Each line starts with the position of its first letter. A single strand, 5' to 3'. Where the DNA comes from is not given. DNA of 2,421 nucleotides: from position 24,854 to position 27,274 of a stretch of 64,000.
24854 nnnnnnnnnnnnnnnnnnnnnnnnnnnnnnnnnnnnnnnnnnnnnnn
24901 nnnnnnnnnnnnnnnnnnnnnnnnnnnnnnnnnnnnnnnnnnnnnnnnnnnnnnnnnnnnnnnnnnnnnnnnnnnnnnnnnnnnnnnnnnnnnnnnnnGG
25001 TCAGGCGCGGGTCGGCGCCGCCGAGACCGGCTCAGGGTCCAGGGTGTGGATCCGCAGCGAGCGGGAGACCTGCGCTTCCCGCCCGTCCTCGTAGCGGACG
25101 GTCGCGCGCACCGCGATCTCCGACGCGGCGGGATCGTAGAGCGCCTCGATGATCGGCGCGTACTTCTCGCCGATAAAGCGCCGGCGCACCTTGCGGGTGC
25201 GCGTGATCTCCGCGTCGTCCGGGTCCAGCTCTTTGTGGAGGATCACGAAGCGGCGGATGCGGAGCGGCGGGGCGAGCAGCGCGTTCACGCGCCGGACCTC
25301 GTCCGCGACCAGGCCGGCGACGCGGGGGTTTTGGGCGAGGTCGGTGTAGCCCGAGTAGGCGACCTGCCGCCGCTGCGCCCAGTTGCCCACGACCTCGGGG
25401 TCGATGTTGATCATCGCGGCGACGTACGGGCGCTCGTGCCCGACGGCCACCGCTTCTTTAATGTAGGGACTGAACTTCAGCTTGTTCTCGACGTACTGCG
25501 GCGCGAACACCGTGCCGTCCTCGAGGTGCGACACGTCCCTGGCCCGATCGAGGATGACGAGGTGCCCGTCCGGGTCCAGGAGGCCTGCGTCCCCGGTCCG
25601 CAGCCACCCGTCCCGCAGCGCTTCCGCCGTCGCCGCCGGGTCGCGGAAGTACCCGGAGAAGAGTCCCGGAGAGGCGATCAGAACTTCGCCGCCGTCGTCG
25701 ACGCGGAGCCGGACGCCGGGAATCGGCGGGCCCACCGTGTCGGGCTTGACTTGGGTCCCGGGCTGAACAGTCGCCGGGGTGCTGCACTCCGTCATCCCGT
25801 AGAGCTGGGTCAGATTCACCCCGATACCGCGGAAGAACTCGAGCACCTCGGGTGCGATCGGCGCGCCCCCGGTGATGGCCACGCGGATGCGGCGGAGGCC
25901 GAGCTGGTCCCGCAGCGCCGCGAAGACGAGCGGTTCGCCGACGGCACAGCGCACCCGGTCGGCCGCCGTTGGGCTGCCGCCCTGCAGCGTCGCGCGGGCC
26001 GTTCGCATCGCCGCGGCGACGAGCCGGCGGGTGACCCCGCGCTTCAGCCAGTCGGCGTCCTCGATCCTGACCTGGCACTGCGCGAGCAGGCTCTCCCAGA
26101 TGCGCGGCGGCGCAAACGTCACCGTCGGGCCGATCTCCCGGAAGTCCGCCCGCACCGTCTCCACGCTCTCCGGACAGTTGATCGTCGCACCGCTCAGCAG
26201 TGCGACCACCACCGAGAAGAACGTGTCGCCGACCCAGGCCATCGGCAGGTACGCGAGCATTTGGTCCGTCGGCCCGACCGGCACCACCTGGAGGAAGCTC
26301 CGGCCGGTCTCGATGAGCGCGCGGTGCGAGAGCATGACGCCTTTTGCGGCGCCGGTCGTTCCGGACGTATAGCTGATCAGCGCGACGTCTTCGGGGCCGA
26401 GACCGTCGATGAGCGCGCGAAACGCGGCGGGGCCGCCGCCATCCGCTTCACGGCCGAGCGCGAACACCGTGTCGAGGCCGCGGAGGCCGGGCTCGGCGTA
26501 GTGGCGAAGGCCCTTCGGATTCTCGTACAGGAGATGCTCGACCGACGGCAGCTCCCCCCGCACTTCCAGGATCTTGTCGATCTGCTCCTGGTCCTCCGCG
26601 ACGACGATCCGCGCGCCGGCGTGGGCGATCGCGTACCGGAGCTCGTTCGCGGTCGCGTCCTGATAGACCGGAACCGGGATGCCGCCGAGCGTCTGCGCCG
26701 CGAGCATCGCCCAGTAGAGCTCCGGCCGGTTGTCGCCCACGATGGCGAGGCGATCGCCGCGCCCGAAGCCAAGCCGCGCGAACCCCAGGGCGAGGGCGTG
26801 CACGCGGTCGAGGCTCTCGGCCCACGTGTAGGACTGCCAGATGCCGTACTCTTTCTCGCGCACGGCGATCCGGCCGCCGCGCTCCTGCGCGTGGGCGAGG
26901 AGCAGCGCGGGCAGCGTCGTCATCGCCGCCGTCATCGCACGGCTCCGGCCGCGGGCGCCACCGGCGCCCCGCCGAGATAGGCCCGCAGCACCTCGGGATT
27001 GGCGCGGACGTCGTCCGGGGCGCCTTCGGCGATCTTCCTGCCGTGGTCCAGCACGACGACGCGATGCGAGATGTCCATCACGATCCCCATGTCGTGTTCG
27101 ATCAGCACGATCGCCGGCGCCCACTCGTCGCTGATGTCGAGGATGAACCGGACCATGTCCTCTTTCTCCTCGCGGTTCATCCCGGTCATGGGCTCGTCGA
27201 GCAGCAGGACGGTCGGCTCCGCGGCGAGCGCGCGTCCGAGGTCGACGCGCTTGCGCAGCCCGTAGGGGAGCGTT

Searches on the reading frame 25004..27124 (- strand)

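Call 25: search_protein_families(library=pfam, proteins=[window:25004-27124:-], max_evalue=0.00001)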
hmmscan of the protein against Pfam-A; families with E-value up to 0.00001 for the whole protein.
window:25004-27124:- (707 aa): 2 families
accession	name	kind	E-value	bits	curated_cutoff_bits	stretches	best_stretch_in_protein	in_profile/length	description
PF00501.34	AMP-binding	-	1.4e-74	251.7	29.9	1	78-493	4-384/384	AMP-binding enzyme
PF23562.2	AMP-binding_C_3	-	1.5e-07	32.3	20.8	1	533-664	5-121/124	AMP-binding enzyme C-terminal domain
